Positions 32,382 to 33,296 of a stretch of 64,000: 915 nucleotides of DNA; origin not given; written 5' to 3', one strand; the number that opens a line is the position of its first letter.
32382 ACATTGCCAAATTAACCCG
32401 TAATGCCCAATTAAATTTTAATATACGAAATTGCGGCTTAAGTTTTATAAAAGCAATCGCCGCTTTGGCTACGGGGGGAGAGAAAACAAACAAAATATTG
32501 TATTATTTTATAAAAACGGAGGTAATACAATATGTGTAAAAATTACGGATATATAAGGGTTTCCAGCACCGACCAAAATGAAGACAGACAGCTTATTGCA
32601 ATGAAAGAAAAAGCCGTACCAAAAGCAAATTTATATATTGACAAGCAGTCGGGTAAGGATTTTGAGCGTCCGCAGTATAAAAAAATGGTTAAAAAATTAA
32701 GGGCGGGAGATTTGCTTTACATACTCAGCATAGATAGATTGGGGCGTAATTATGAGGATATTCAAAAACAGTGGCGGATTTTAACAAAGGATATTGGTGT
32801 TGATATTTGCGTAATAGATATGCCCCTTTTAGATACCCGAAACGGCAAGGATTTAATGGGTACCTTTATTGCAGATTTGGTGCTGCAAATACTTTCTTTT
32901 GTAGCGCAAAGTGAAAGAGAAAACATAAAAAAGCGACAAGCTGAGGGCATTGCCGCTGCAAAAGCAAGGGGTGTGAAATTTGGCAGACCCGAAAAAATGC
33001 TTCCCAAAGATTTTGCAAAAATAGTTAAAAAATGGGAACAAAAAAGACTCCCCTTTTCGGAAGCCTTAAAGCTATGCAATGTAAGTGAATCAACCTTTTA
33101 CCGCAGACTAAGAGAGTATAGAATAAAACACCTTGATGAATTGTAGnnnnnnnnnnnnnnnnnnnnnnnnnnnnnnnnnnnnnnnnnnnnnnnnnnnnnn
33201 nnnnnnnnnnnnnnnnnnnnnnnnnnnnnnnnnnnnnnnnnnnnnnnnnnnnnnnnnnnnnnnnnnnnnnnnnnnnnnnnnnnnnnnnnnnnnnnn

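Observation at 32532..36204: Hin/hix-like DNA-inversion switch: serine recombinase plus invertible promoter upstream of a dockerin-bearing LRR surface protein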

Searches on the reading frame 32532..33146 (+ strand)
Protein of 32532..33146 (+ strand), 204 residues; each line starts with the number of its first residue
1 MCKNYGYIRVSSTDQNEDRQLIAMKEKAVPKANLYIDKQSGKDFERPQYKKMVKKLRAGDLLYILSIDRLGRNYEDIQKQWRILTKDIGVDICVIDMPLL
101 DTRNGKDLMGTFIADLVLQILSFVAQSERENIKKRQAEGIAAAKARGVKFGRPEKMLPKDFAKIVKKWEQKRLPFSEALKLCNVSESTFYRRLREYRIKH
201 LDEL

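Call 5: search_protein_families(library=pfam, proteins=[window:32532-33146:+], max_evalue=0.01)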
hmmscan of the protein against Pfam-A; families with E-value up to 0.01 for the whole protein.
window:32532-33146:+ (204 aa): 4 families
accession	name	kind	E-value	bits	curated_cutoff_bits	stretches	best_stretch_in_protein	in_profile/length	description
PF00239.26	Resolvase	-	8.4e-29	101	23.3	1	5-148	2-144/145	Resolvase, N terminal domain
PF13384.12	HTH_23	-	0.00018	21.7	24.6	1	162-197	8-42/50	Homeodomain-like domain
PF13518.12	HTH_28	-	0.0026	18.3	25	1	162-197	3-37/52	Helix-turn-helix domain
PF03683.19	UPF0175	-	0.0073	16.4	27.9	0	164-201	25-64/75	Uncharacterised protein family (UPF0175)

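Call 7: find_encoding_contigs(protein=window:32532-33146:+, flank=4000, max_places=10)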
Protein window:32532-33146:+ (204 aa): 7 contigs read that carry it; 5 places shown.
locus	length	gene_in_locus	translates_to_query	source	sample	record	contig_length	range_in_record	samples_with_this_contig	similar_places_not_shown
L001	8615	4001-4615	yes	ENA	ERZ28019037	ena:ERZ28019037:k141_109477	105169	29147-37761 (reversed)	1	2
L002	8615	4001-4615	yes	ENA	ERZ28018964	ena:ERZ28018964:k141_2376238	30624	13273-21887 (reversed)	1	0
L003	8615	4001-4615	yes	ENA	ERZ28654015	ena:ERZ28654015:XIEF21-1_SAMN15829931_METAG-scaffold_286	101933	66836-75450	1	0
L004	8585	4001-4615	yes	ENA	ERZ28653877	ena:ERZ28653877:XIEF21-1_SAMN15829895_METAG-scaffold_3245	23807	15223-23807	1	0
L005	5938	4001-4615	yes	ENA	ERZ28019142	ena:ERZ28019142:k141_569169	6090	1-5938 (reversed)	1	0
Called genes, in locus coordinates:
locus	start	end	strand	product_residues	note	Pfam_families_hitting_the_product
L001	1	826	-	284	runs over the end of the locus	PF18937:DUF5685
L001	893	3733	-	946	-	PF00005:ABC_tran (faint), PF02463:SMC_N (faint), PF03193:RsgA_GTPase (faint), PF13191:AAA_16 (faint), PF13555:AAA_29 (faint), PF20703:nSTAND1 (faint), PF17760:UvrA_inter, PF17755:UvrA_DNA-bind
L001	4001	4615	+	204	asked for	PF00239:Resolvase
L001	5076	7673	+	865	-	-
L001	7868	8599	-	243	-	PF20772:TACO1_YebC_N, PF01709:Transcrip_reg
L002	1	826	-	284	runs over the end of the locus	PF18937:DUF5685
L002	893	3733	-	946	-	PF00005:ABC_tran (faint), PF02463:SMC_N (faint), PF03193:RsgA_GTPase (faint), PF13191:AAA_16 (faint), PF13555:AAA_29 (faint), PF20703:nSTAND1 (faint), PF17760:UvrA_inter, PF17755:UvrA_DNA-bind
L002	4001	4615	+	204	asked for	PF00239:Resolvase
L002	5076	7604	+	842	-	-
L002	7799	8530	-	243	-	PF20772:TACO1_YebC_N, PF01709:Transcrip_reg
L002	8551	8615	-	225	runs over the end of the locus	-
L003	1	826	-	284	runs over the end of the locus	PF18937:DUF5685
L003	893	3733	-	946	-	PF00005:ABC_tran (faint), PF02463:SMC_N (faint), PF03193:RsgA_GTPase (faint), PF13191:AAA_16 (faint), PF13555:AAA_29 (faint), PF20703:nSTAND1 (faint), PF17760:UvrA_inter, PF17755:UvrA_DNA-bind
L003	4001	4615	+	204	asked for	PF00239:Resolvase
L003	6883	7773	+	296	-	-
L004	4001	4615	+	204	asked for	PF00239:Resolvase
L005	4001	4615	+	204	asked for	PF00239:Resolvase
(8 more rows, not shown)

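Call 15: find_homologous_proteins(query=window:32532-33146:+, max_evalue=1e-20)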
Query window:32532-33146:+ (204 aa): 8000 proteins with E <= 1e-20 among 8000 candidates; the best 120 are listed.
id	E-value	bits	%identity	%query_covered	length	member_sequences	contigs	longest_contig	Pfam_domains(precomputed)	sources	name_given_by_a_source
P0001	1.6e-129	447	100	100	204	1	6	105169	PF00239.27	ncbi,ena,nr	ncbi:MAG: recombinase family protein [Clostridia bacterium]|nr:recombinase family protein [Clostridi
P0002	9.3e-127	438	98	100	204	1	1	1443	PF00239.27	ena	-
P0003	8.0e-126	435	98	100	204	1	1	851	PF00239.27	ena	-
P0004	6.6e-111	386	85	100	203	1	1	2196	PF00239.27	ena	-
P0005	1.6e-110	385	86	100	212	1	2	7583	PF00239.27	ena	-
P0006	6.6e-110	383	85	100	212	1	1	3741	PF00239.27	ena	-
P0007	7.3e-110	383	84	100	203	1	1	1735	PF00239.27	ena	-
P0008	8.3e-110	383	85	100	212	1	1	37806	PF00239.27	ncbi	-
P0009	8.4e-110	383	85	100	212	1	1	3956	PF00239.27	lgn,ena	-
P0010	1.5e-109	382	84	99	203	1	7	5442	PF00239.27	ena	-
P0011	1.7e-109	382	83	100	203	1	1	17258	PF00239.27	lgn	-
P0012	1.8e-109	382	85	100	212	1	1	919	PF00239.27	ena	-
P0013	2.1e-109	382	84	99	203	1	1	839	PF00239.27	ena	-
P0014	2.4e-109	381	85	100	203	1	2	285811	PF00239.27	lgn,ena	-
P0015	2.7e-109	381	84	99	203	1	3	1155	PF00239.27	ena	-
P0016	3.2e-109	381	85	100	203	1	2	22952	PF00239.27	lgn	-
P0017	5.2e-109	380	84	99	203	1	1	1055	PF00239.27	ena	-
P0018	6.1e-109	380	84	100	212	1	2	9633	PF00239.27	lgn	-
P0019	9.1e-109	379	86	93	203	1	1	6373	PF00239.27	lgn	-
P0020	9.8e-109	379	86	97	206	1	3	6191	PF00239.27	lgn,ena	-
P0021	1.2e-108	379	84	97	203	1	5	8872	PF00239.27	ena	-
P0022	1.2e-108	379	84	97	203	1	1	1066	PF00239.27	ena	-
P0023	1.2e-108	379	82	100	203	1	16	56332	PF00239.27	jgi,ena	-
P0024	1.4e-108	379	85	95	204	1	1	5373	PF00239.27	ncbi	-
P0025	1.6e-108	379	82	100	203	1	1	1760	PF00239.27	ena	-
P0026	2.2e-108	378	84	100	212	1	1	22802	PF00239.27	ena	-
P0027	2.2e-108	378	83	99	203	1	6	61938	PF00239.27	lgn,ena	-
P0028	2.4e-108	378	85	93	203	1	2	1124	PF00239.27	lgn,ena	-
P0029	3.9e-108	377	84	97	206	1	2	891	PF00239.27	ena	-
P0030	4.1e-108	377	84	99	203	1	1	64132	PF00239.27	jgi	jgi:DNA invertase Pin-like site-specific DNA recombinase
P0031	4.4e-108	377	84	97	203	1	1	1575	PF00239.27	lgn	-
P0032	5.0e-108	377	84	98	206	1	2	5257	PF00239.27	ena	-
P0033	5.3e-108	377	84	97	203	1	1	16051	PF00239.27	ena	-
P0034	5.7e-108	377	83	100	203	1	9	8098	PF00239.27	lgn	-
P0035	5.9e-108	377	85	95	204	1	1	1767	PF00239.27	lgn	-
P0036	5.9e-108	377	83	98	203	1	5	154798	PF00239.27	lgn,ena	-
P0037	6.4e-108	377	83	100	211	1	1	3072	PF00239.27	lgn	-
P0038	8.1e-108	376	83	99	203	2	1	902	PF00239.27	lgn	-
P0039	8.4e-108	376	83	98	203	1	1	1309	PF00239.27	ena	-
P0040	9.5e-108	376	82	97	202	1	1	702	PF00239.27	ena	-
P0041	1.2e-107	376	84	100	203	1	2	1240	PF00239.27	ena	-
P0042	1.2e-107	376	84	97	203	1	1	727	PF00239.27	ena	-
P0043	1.2e-107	376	83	97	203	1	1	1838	PF00239.27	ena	-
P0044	1.4e-107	376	82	100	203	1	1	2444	PF00239.27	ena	-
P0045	1.4e-107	376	84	100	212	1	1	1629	PF00239.27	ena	-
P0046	1.6e-107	375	83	99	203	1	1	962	PF00239.27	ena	-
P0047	1.6e-107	375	83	99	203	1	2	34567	PF00239.27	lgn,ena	-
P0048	1.9e-107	375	82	100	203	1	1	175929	PF00239.27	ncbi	-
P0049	1.9e-107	375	84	100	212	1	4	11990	PF00239.27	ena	-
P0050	2.3e-107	375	83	99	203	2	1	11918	PF00239.27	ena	-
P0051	2.3e-107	375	83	98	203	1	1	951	PF00239.27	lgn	-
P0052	3.3e-107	374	83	100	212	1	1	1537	PF00239.27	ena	-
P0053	4.0e-107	374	83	97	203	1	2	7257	PF00239.27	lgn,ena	-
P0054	4.0e-107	374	84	100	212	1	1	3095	PF00239.27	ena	-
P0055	4.1e-107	374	83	99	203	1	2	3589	PF00239.27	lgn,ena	-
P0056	5.7e-107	374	83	97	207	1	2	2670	PF00239.27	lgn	-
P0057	5.7e-107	374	82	99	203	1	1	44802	PF00239.27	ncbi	-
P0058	6.0e-107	374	82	99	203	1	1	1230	PF00239.27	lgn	-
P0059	6.9e-107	373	83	99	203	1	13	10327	PF00239.27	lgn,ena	-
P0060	8.9e-107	373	83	93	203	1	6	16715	PF00239.27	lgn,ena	-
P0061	9.0e-107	373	83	93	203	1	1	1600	PF00239.27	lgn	-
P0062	1.0e-106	373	82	97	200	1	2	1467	PF00239.27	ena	-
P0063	1.1e-106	373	81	99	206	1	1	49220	PF00239.27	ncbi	-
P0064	1.1e-106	373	84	97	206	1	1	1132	PF00239.27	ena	-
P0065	1.2e-106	373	82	97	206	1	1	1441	PF00239.27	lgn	-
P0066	1.3e-106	372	80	99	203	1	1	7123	PF00239.27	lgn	-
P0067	2.2e-106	372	82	97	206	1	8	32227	PF00239.27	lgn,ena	-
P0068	3.7e-106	371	80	97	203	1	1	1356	PF00239.27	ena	-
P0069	3.8e-106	371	84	98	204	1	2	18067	PF00239.27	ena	-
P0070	4.1e-106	371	82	93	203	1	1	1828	PF00239.27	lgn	-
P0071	4.1e-106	371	82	99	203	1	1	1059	PF00239.27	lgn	-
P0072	4.1e-106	371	81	100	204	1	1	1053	PF00239.27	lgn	-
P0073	6.0e-106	370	81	97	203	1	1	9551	PF00239.27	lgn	-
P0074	6.8e-106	370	82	97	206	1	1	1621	PF00239.27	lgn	-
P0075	7.1e-106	370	82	93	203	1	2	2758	PF00239.27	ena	-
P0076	7.6e-106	370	82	99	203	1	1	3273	PF00239.27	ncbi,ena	-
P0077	7.7e-106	370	81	97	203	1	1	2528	PF00239.27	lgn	-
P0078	7.9e-106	370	81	97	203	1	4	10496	PF00239.27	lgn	-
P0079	8.5e-106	370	84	91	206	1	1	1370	PF00239.27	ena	-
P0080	8.8e-106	370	82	97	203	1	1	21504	PF00239.27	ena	-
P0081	9.0e-106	370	82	98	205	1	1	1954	PF00239.27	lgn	-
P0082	9.8e-106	370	82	96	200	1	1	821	PF00239.27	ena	-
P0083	1.0e-105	369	82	95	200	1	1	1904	PF00239.27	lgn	-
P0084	1.1e-105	369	83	91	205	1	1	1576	PF00239.27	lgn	-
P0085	1.1e-105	369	81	97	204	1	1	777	PF00239.27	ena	-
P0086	1.1e-105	369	80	100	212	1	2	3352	PF00239.27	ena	-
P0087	1.3e-105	369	82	97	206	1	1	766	PF00239.27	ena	-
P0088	1.4e-105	369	85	95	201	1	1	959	PF00239.27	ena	-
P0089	1.4e-105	369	82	98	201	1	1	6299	PF00239.27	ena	-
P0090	1.7e-105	369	82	98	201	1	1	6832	PF00239.27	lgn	-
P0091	1.9e-105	369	82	95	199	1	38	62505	PF00239.27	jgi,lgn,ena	jgi:DNA invertase Pin-like site-specific DNA recombinase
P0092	2.0e-105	369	82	98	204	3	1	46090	PF00239.27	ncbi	-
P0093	2.2e-105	368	80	97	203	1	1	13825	PF00239.27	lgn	-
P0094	2.5e-105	368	82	96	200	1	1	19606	PF00239.27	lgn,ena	-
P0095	2.5e-105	368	81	98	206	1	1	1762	PF00239.27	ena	-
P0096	2.6e-105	368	83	96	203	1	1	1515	PF00239.27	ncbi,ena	-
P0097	2.6e-105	368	82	92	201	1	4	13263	PF00239.27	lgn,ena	-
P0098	2.8e-105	368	80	97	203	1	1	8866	PF00239.27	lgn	-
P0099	2.8e-105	368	80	97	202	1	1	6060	PF00239.27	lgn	-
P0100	2.8e-105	368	82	98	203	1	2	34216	PF00239.27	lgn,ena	-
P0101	2.9e-105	368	82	95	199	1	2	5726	PF00239.27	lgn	-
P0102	2.9e-105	368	80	97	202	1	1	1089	PF00239.27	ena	-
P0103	3.0e-105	368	80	97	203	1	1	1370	PF00239.27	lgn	-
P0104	3.0e-105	368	80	100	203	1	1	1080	PF00239.27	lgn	-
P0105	3.1e-105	368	83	96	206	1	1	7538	PF00239.27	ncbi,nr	ncbi:MAG: recombinase family protein [Lachnospiraceae bacterium]|nr:recombinase family protein [Lach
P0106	3.2e-105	368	80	97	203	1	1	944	PF00239.27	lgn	-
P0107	3.6e-105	368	81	99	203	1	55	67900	PF00239.27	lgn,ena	-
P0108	3.7e-105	368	81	95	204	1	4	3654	PF00239.27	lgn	-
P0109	3.7e-105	368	80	99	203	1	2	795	PF00239.27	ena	-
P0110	3.8e-105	368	81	98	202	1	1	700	PF00239.27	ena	-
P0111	4.4e-105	367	83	95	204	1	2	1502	PF00239.27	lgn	-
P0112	4.5e-105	367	82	98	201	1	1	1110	PF00239.27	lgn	-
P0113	5.8e-105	367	81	96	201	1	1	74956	PF00239.27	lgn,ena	-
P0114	5.9e-105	367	82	92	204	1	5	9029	PF00239.27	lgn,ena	-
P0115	6.4e-105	367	83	95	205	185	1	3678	PF00239.27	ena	-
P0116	6.4e-105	367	82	97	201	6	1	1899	PF00239.27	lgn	-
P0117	8.0e-105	367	81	98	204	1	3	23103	PF00239.27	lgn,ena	-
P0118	9.5e-105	366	80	97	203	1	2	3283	PF00239.27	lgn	-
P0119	9.5e-105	366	80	97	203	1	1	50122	PF00239.27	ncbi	-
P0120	1.1e-104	366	82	98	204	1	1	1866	PF00239.27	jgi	-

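Call 16: find_encoding_contigs(protein=P0107, flank=3000, max_places=10)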
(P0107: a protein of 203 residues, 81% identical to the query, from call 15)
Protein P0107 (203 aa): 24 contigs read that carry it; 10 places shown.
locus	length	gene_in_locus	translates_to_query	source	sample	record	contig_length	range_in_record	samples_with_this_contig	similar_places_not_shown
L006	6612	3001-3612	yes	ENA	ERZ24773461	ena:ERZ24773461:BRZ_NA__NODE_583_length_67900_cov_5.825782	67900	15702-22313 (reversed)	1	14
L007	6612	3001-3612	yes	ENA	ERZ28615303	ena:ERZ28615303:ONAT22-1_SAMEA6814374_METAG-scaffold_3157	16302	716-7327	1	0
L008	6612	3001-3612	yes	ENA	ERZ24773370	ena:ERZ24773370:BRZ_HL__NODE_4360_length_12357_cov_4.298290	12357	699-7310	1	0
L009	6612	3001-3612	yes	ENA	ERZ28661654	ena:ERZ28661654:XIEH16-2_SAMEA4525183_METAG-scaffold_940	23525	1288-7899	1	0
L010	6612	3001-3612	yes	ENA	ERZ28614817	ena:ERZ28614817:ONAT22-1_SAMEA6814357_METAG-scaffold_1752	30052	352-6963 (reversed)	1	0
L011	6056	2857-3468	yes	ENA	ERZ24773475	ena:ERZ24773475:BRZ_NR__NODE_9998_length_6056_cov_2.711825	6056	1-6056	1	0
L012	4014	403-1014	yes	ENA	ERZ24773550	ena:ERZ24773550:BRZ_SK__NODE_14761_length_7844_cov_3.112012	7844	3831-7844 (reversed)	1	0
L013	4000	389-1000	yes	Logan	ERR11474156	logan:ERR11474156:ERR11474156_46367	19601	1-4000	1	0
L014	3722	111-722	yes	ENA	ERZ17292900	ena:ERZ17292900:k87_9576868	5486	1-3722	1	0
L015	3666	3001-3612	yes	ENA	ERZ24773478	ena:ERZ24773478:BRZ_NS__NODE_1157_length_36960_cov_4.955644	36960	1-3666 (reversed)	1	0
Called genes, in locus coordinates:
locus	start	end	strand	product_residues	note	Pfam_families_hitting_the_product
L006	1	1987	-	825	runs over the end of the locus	PF22633:F5_F8_type_C_2 (faint), PF00754:F5_F8_type_C, PF16147:DUF4855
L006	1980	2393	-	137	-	-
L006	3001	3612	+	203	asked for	PF00239:Resolvase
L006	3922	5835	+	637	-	-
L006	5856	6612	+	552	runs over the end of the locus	PF13676:TIR_2, PF13306:LRR_5, PF13855:LRR_8 (faint), PF23952:LRR_EndoS (faint), PF13306:LRR_5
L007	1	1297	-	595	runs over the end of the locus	PF00754:F5_F8_type_C, PF16147:DUF4855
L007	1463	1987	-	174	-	PF00754:F5_F8_type_C (weak)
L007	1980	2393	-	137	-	-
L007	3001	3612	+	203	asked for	PF00239:Resolvase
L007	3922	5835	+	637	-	-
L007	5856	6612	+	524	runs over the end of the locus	-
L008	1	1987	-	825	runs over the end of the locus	PF22633:F5_F8_type_C_2 (faint), PF00754:F5_F8_type_C, PF16147:DUF4855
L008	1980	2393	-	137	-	-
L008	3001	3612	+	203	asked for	PF00239:Resolvase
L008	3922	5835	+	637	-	-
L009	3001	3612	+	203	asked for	PF00239:Resolvase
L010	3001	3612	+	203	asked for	PF00239:Resolvase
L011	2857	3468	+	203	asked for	PF00239:Resolvase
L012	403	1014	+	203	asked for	PF00239:Resolvase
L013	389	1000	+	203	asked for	PF00239:Resolvase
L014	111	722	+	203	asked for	PF00239:Resolvase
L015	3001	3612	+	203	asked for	PF00239:Resolvase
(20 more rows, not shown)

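Call 17: find_encoding_contigs(protein=P0091, flank=3000, max_places=10)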
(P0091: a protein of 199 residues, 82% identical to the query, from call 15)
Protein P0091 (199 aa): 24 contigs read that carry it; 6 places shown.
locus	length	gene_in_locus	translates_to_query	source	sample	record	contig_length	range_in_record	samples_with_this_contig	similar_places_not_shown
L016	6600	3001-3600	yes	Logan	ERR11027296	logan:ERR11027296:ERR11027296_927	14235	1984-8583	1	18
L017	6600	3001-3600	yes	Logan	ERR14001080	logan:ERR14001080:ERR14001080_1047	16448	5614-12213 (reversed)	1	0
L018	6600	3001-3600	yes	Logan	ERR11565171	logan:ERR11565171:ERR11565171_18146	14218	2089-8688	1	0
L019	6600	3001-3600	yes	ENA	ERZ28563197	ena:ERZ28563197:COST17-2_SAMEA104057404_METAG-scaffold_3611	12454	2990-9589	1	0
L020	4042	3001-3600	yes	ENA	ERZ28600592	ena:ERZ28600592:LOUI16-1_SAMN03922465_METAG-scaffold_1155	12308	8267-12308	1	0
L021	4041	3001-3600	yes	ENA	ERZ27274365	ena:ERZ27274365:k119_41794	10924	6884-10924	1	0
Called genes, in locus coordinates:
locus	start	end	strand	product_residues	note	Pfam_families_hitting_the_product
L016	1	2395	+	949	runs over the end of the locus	PF03372:Exo_endo_phos, PF13655:RVT_N, PF00078:RVT_1, PF08388:GIIM, PF24698:DUF7662 (weak)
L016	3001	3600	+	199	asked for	PF00239:Resolvase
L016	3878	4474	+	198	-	PF17032:Zn_ribbon_15 (faint), PF18912:DZR_2 (faint), PF24460:DUF7575 (faint), PF12773:DZR, PF13240:Zn_Ribbon_1 (weak), PF13248:Zn_ribbon_3 (weak), PF13240:Zn_Ribbon_1 (weak), PF13248:Zn_ribbon_3 (weak), +2 more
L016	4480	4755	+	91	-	-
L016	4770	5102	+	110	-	-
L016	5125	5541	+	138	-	-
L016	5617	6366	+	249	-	-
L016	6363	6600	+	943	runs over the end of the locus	PF00059:Lectin_C, PF00092:VWA, PF05762:VWA_CoxE, PF13519:VWA_2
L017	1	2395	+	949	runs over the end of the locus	PF03372:Exo_endo_phos, PF13655:RVT_N, PF00078:RVT_1, PF08388:GIIM, PF24698:DUF7662 (weak)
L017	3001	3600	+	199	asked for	PF00239:Resolvase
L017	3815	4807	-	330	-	PF13276:HTH_21, PF00665:rve, PF13683:rve_3, PF13333:rve_2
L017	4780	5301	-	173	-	PF20310:HTH_Tnp_2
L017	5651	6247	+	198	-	PF17032:Zn_ribbon_15 (faint), PF18912:DZR_2 (faint), PF24460:DUF7575 (faint), PF12773:DZR, PF13240:Zn_Ribbon_1 (weak), PF13248:Zn_ribbon_3 (weak), PF13240:Zn_Ribbon_1 (weak), PF13248:Zn_ribbon_3 (weak), +2 more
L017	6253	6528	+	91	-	-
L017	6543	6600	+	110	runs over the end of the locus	-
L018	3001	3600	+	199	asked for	PF00239:Resolvase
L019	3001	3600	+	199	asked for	PF00239:Resolvase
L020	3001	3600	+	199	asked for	PF00239:Resolvase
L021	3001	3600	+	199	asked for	PF00239:Resolvase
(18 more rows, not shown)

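Call 20: find_encoding_contigs(protein=P0002, flank=3000, max_places=10)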
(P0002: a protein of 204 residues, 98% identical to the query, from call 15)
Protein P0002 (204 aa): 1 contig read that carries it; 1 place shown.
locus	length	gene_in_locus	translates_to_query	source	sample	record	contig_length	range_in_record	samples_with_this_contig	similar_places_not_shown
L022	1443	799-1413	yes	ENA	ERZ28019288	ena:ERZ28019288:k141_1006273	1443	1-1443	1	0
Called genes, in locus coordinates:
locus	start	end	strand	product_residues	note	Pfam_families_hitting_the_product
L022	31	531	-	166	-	PF17760:UvrA_inter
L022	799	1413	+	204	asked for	PF00239:Resolvase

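Call 21: find_encoding_contigs(protein=P0003, flank=3000, max_places=10)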
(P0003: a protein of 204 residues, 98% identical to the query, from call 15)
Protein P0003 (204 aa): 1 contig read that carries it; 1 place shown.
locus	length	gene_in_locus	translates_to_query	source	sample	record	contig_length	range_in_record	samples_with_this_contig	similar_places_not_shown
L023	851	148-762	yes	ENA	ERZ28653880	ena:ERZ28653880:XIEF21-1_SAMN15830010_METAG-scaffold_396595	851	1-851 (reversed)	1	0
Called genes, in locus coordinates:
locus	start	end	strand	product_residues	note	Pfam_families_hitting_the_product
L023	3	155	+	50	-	?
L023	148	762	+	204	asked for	PF00239:Resolvase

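Call 22: find_related_loci(query=window:32532-33146:+, collection=genome_contigs, flank=5000)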
Query window:32532-33146:+ (204 aa) in genome_contigs; peptide patterns used: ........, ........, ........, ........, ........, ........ (x = any residue, [..] = any of these).
599 stretches matched a pattern (row limit reached: there are more); 547 encode a relative of the query (tblastn E <= 1e-3); the best 80 are kept; 80 distinct loci.
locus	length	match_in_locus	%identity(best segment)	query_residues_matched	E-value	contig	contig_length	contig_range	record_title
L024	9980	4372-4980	82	1-203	6e-114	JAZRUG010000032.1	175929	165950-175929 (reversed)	MAG: Eubacteriales bacterium isolate T1900045337_YK20190026.MAGScoT_cleanbin_000013 SGB_6621_k141_221967, whole genome s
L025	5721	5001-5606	82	1-202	1e-113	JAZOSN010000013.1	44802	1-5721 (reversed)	MAG: Eubacteriales bacterium isolate T1900045543_YK20190237.MAGScoT_cleanbin_000030 SGB_7835_k141_123760, whole genome s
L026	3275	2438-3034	84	1-199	5e-114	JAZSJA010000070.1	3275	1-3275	MAG: Acutalibacteraceae bacterium isolate T1900044567_TS20190033.MAGScoT_cleanbin_000031 SGB_414_k141_1338222, whole gen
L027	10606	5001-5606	80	1-202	8e-111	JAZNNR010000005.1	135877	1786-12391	MAG: Eubacteriales bacterium isolate T1900044654_TS20190120.MAGScoT_cleanbin_000009 SGB_1465_k141_1370076, whole genome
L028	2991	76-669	82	1-198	2e-113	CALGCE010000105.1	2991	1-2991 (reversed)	MAG TPA_asm: uncultured Clostridia bacterium isolate SRR6425756_bin.59_CONCOCT_v1.1_MAG genome assembly, contig: ERZ1767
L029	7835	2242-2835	80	1-198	2e-110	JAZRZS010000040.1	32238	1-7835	MAG: Acutalibacteraceae bacterium isolate T1900044945_TS20190411.MAGScoT_cleanbin_000010 SGB_3478_k141_1019643, whole ge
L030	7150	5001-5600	82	1-200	1e-110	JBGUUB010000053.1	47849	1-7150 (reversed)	MAG: Acutalibacteraceae bacterium isolate fecal_MAG_56 fecal_MAG_56_contig_0053, whole genome shotgun sequence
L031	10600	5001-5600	81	1-200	2e-110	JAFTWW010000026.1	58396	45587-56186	MAG: Clostridia bacterium isolate RGIG4223 Roe_deer_Colon-4__c176329, whole genome shotgun sequence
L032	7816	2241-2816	83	5-196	2e-110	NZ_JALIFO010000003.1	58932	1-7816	Cuneatibacter sp. NSJ-177 B-1669N-35_ctg00020, whole genome shotgun sequence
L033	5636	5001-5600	82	1-200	4e-110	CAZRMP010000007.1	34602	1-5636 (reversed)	MAG TPA_asm: uncultured Ruminococcus sp. isolate SRP313737_co1_170 genome assembly, contig: NODE_1994_length_34602_cov_6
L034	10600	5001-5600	82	1-200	4e-110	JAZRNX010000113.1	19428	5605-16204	MAG: Acutalibacteraceae bacterium isolate T1900045400_YK20190090.MAGScoT_cleanbin_000005 SGB_6976_k141_1527844, whole ge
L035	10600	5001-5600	81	1-200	3e-110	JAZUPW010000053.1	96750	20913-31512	MAG: Acutalibacteraceae bacterium isolate T1900044863_TS20190329.MAGScoT_cleanbin_000003 SGB_3116_k141_1420703, whole ge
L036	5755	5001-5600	81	1-200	9e-110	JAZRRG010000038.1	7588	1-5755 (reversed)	MAG: Acutalibacteraceae bacterium isolate T1900045356_YK20190046.MAGScoT_cleanbin_000008 SGB_6791_k141_2165477, whole ge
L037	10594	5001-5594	81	1-198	1e-109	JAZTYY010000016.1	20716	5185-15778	MAG: Eubacteriales bacterium isolate T1900045325_YK20190014.MAGScoT_cleanbin_000005 SGB_6433_k141_694706, whole genome s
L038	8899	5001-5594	80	1-198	1e-109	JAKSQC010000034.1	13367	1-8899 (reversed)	MAG: Clostridia bacterium isolate Horse_feces219 MAG219_34, whole genome shotgun sequence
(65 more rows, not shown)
